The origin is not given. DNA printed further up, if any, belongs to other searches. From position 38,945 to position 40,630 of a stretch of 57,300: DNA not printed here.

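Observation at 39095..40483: AdoMet decarboxylase-like plus nicotianamine-synthase-like fusion: possible new polyamine or metallophore enzyme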

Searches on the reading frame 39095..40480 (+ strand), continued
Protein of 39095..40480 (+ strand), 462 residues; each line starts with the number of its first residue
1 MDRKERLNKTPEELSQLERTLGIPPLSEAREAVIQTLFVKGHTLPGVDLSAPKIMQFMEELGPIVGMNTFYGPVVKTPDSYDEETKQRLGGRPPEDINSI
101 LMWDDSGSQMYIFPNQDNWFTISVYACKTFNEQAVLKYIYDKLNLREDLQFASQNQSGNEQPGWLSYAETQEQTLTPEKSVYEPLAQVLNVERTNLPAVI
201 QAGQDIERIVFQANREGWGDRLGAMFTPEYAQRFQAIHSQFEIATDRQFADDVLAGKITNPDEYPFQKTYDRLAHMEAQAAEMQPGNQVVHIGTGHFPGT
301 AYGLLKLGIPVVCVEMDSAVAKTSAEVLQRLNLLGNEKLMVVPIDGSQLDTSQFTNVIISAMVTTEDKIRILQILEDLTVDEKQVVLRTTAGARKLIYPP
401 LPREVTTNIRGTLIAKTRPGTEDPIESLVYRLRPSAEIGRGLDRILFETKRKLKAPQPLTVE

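Call 30: find_encoding_contigs(protein=P0001, flank=10000, max_places=2)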
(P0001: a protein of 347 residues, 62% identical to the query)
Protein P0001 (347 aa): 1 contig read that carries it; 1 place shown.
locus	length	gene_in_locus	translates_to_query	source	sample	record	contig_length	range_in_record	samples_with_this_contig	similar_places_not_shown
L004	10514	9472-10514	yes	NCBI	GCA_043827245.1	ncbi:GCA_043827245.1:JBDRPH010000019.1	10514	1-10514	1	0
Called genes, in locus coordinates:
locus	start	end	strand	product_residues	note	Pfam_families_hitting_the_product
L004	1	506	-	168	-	PF06418:CTP_synth_N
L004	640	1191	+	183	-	PF01923:Cob_adeno_trans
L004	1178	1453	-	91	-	-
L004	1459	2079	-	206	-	PF01726:LexA_DNA_bind, PF00717:Peptidase_S24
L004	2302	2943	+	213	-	PF09335:VTT_dom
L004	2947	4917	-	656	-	PF03952:Enolase_N, PF00113:Enolase_C, PF13378:MR_MLE_C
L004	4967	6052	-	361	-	PF01380:SIS (weak), PF10432:bact-PGI_C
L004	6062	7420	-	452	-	PF02878:PGM_PMM_I, PF02879:PGM_PMM_II, PF02880:PGM_PMM_III, PF00408:PGM_PMM_IV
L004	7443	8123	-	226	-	PF21694:DNA_pol3_delta_C (faint)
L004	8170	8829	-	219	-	PF01863:YgjP-like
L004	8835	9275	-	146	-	-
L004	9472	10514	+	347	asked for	?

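Call 51: search_solved_structures(query=A3, max_evalue=1, show_alignments=2)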
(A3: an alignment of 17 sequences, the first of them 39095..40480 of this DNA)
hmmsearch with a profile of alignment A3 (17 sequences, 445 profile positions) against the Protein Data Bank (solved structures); distinct sequences matched with E-value up to 1: 71 (the best 60 are shown).
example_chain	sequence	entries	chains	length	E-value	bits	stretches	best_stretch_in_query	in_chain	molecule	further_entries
3fpe_A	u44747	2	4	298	2e-19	72.9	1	219-403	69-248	Putative uncharacterized protein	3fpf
3fpg_A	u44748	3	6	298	5e-19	71.6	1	245-403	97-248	Putative uncharacterized protein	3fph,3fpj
3o31_A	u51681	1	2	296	8.3e-19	70.9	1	245-393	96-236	ThermoNicotianamine Synthase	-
7c9m_A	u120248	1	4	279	1.5e-10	43.7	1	259-390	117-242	D-histidine 2-aminobutanoyltransferase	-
7c9k_A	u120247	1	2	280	1.5e-10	43.7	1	260-390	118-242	D-histidine 2-aminobutanoyltransferase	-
8zx0_A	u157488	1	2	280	1.6e-10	43.6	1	259-390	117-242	D-histidine 2-aminobutanoyltransferase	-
7c7m_A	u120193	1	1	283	1.8e-10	43.5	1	259-390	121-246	Staphylopine biosynthesis enzyme CntL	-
1jg1_A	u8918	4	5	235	4.4e-06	29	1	264-350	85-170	protein-L-isoaspartate O-methyltransferase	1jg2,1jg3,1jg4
2yxe_A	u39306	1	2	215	8.2e-05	24.8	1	263-332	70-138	Protein-L-isoaspartate O-methyltransferase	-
8zc8_A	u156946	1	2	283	0.00011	24.4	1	247-343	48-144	MitM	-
21zq_A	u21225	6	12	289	0.00011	24.4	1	247-343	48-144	MitM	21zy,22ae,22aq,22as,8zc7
3dlc_A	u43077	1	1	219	0.00039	22.6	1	248-345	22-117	Putative S-adenosyl-L-methionine-dependent Methyltransferase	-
8vyd_A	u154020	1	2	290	0.0033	19.5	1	269-335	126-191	SAM-dependent methyltransferase, UPF0020 family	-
9e72_A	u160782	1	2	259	0.0095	18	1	239-314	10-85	HvrF methyltransferase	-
9uee_A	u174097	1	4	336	0.013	17.6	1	264-311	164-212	(R)-specific carbonyl reductase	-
1mjf_A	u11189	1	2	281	0.19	13.7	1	270-314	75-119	spermidine synthase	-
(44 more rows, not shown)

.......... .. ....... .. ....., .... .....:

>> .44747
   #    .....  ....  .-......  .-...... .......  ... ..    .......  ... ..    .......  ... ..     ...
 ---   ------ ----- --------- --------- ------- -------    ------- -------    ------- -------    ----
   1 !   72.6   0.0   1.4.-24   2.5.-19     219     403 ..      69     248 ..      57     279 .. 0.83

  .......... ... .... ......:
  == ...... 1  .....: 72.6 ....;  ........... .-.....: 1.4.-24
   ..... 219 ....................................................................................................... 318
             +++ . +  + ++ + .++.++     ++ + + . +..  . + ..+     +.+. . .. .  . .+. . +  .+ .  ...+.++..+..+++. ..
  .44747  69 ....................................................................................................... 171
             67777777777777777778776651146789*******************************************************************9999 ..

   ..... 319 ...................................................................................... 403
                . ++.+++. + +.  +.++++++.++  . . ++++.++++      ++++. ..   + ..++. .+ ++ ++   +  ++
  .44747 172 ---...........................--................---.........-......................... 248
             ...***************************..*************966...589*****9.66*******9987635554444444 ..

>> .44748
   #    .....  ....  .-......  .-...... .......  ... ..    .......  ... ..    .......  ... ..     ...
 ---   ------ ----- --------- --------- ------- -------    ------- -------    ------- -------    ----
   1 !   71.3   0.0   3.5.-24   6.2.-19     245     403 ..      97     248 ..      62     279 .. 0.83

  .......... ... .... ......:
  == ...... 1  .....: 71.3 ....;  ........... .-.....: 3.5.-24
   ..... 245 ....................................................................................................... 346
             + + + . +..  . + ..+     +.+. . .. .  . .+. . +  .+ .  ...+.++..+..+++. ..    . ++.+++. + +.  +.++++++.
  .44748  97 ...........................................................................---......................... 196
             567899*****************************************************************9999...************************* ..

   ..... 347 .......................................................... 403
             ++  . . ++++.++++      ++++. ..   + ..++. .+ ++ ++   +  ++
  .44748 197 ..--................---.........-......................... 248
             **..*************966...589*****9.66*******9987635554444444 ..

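Call 56: find_related_loci(query=A1, collection=genome_contigs, flank=10000)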
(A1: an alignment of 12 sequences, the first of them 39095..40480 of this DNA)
Query A1 (462 aa) in genome_contigs; peptide patterns used: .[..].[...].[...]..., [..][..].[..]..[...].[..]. (x = any residue, [..] = any of these).
17 stretches matched a pattern; 3 encode a relative of the query (tblastn E <= 1e-3); 3 distinct loci.
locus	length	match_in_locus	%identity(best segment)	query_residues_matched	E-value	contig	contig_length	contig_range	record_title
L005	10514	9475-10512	62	1-346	2e-153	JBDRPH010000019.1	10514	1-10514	MAG: Candidatus Paceibacterota bacterium isolate MEGAHIT-group-2.107 k141_1097771, whole genome shotgun sequence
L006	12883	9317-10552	44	32-440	1e-108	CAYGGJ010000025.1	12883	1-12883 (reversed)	MAG TPA_asm: uncultured Gammaproteobacteria bacterium isolate ERP113451_co1_192 genome assembly, contig: NODE_5792_lengt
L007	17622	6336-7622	42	28-454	7e-107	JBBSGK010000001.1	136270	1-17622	MAG: Candidatus Levyibacteriota bacterium isolate LS2_sbin.37 LS2_sbin.37_K_1061297_L_136270_cov_12.0000, whole genome s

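Call 59: search_protein_families(library=pfam, proteins=[L006:7877-9052:-, L006:6559-7836:-, L006:5766-6527:-, L006:5147-5791:-, L006:3574-5145:+, L006:10876-12120:-, L006:12248-12826:-, L006:2568-3296:-, L006:1371-2567:+, L006:276-1319:-], max_evalue=0.001)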
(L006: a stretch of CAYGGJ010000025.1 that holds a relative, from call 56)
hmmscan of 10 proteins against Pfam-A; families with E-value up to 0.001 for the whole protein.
L006:7877-9052:- (391 aa): 2 families
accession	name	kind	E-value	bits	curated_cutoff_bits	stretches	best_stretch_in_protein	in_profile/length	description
PF07478.18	Dala_Dala_lig_C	-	2e-05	24.7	24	1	156-225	27-95/204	D-ala D-ala ligase C-terminus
PF08443.16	RimK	-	8.8e-05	22.6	21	0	129-182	2-57/188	RimK-like ATP-grasp domain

L006:6559-7836:- (425 aa): 2 families
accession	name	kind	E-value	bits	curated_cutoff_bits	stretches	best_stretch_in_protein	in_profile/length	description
PF00675.25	Peptidase_M16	-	1.1e-39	136.2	22.3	1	14-161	2-148/149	Insulinase (Peptidase family M16)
PF05193.26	Peptidase_M16_C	-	2e-34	119.5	23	1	167-345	1-180/181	Peptidase M16 inactive domain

L006:5766-6527:- (253 aa): 2 families
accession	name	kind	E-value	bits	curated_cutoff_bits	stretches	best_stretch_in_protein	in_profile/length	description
PF06750.18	A24_N_bact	-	8.5e-29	99.9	23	1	8-88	1-82/84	Bacterial Peptidase A24 N-terminal domain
PF01478.23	Peptidase_A24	-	5.6e-10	40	26.5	1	105-209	4-104/104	Type IV leader peptidase family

L006:5147-5791:- (214 aa): 1 family
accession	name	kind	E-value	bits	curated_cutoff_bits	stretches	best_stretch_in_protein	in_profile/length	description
PF00334.24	NDK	-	6.4e-37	126.9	27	2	117-202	60-135/135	Nucleoside diphosphate kinase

L006:3574-5145:+ (523 aa): 2 families
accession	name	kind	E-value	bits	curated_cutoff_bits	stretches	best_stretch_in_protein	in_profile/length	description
PF01551.29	Peptidase_M23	-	2.1e-24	85.9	28.7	1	347-437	2-92/96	Peptidase family M23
PF21426.3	GBS104-like_Ig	-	0.00063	21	26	0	455-492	41-80/112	Tip pilin GBS104-like, Ig-like domain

L006:10876-12120:- (414 aa): 7 families
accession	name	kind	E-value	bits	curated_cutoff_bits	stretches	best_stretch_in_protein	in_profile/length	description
PF00534.26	Glycos_transf_1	-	3.8e-25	88.8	26.4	1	178-347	5-171/172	Glycosyl transferases group 1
PF13439.12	Glyco_transf_4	-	3.7e-22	79.6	28.5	1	14-165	1-169/170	Glycosyltransferase Family 4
PF13692.12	Glyco_trans_1_4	-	7.9e-21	75.2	27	1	189-333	2-141/142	Glycosyl transferases group 1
PF13579.12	Glyco_trans_4_4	-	1.9e-11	45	29.7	1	15-161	1-158/158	Glycosyl transferase 4-like domain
PF13524.12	Glyco_trans_1_2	-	7.7e-06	26.4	25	1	280-363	67-143/144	Glycosyl transferase-like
PF13477.12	Glyco_trans_4_2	-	1.9e-05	25.3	23.4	1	17-119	9-116/139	Glycosyl transferase 4-like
PF20706.3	GT4-conflict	-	0.00058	19.4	26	1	126-291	142-309/385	Family 4 Glycosyltransferase in conflict systems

L006:12248-12826:- (192 aa): 2 families
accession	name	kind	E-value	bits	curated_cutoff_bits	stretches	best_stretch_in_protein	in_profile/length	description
PF04191.18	PEMT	-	1e-12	48.9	25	1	76-174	4-103/105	Phospholipid methyltransferase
PF04140.19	ICMT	-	3.3e-10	40.7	24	1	83-169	6-93/95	Isoprenylcysteine carboxyl methyltransferase (ICMT) family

L006:2568-3296:- (242 aa): 1 family
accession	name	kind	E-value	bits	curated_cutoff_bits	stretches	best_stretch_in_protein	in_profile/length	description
PF04203.18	Sortase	-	3.9e-22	78.7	26.6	1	104-240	1-125/125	Sortase domain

L006:1371-2567:+ (398 aa): 1 family
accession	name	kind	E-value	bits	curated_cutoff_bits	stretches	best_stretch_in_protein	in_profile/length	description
PF08308.17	PEGA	-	1.3e-12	47.8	20.8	1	44-97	2-56/71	PEGA domain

L006:276-1319:- (347 aa): 4 families
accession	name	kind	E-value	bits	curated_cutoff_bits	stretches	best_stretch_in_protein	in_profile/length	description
PF06723.19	MreB_Mbl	-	1.2e-123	412.6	27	1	16-342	2-325/327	MreB/Mbl protein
PF14450.12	FtsA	-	1.6e-06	29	31.8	1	162-316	2-105/127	Cell division protein FtsA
PF00012.26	HSP70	-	6.1e-05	21.9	20.6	0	108-204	135-237/599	Hsp70 protein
PF00022.25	Actin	-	0.00026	20.2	27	0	40-205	30-191/410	Actin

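Call 60: search_protein_families(library=pfam, proteins=[L007:5047-5832:+, L007:4188-5057:+, L007:3424-4260:+, L007:2672-3466:+, L007:1632-2615:+, L007:7904-8908:-, L007:8980-9375:+, L007:9391-10485:-, L007:10523-11026:-, L007:11552-13792:-], max_evalue=0.001)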
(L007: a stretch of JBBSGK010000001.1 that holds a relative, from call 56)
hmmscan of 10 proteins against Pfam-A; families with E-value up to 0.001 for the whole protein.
L007:5047-5832:+ (261 aa): 1 family
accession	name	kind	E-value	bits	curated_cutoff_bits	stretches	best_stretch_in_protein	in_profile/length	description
PF06182.17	ABC2_membrane_6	-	4.2e-36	125.3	22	1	36-260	2-229/229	ABC-2 family transporter protein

L007:4188-5057:+ (289 aa): 1 family
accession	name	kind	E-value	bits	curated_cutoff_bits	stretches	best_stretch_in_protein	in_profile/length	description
PF06182.17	ABC2_membrane_6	-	5.8e-20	72.5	22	1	56-288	2-229/229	ABC-2 family transporter protein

L007:3424-4260:+ (278 aa): 1 family
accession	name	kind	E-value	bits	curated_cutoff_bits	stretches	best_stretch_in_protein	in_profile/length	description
PF06182.17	ABC2_membrane_6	-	1.9e-29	103.5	22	1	51-277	3-229/229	ABC-2 family transporter protein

L007:2672-3466:+ (264 aa): 2 families
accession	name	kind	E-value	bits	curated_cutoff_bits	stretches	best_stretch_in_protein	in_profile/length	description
PF06182.17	ABC2_membrane_6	-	1.7e-19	71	22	1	36-260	8-226/229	ABC-2 family transporter protein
PF01061.29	ABC2_membrane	-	2.6e-06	27.5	26.9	1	19-215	15-204/211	ABC-2 type transporter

L007:1632-2615:+ (327 aa): 2 families
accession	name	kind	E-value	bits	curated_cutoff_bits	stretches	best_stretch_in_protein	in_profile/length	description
PF00005.33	ABC_tran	-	1.2e-28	100.9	25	1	40-183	2-136/137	ABC transporter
PF13304.12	AAA_21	-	1.2e-15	58.8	27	2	134-214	220-298/304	AAA domain, putative AbiEii toxin, Type IV TA system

L007:7904-8908:- (334 aa): 1 family
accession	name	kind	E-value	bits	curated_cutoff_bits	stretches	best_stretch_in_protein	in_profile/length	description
PF02646.22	RmuC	-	2.3e-53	181.7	26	1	58-320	12-285/291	RmuC family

L007:8980-9375:+ (131 aa): 1 family
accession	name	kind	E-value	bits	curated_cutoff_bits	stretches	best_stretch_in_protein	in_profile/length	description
PF00072.30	Response_reg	-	1.3e-22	80.5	30.2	1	6-119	1-110/111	Response regulator receiver domain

L007:9391-10485:- (364 aa): 2 families
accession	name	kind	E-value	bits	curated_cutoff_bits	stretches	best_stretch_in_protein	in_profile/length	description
PF00814.31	TsaD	-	6.3e-83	278.9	24.8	1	29-339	4-263/264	tRNA N6-adenosine threonylcarbamoyltransferase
PF22521.2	HypF_C_2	-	1.5e-06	28.6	27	1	261-334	162-235/241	Carbamoyltransferase, Kae1-like Domain, second subdomain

L007:10523-11026:- (167 aa): 1 family
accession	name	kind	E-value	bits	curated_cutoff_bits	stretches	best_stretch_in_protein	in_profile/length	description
PF02643.20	DUF192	-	5.1e-32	110.3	27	1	58-165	1-96/96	Uncharacterized ACR, COG1430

L007:11552-13792:- (746 aa): 2 families
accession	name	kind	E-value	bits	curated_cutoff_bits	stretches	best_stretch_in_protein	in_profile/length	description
PF01326.24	PPDK_N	-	2.9e-83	280.3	27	2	48-284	72-321/328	Pyruvate phosphate dikinase, AMP/ATP-binding domain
PF00391.29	PEP-utilizers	-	4.8e-25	87.4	23.1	1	670-741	1-72/72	PEP-utilising enzyme, mobile domain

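Call 90: find_related_loci(query=A1, collection=metagenome_contigs, flank=8000)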
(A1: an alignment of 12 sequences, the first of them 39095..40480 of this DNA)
Query A1 (462 aa) in metagenome_contigs; peptide patterns used: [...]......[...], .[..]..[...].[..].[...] (x = any residue, [..] = any of these).
84 stretches matched a pattern; 5 encode a relative of the query (tblastn E <= 1e-3); 5 distinct loci.
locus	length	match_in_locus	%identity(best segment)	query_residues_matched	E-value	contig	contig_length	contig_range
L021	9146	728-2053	45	14-457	7e-127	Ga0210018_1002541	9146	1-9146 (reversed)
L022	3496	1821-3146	45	14-457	2e-130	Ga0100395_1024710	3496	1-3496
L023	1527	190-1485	42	12-453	3e-120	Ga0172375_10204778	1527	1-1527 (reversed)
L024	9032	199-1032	44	188-459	3e-64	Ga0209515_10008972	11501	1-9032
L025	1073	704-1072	56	23-149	3e-47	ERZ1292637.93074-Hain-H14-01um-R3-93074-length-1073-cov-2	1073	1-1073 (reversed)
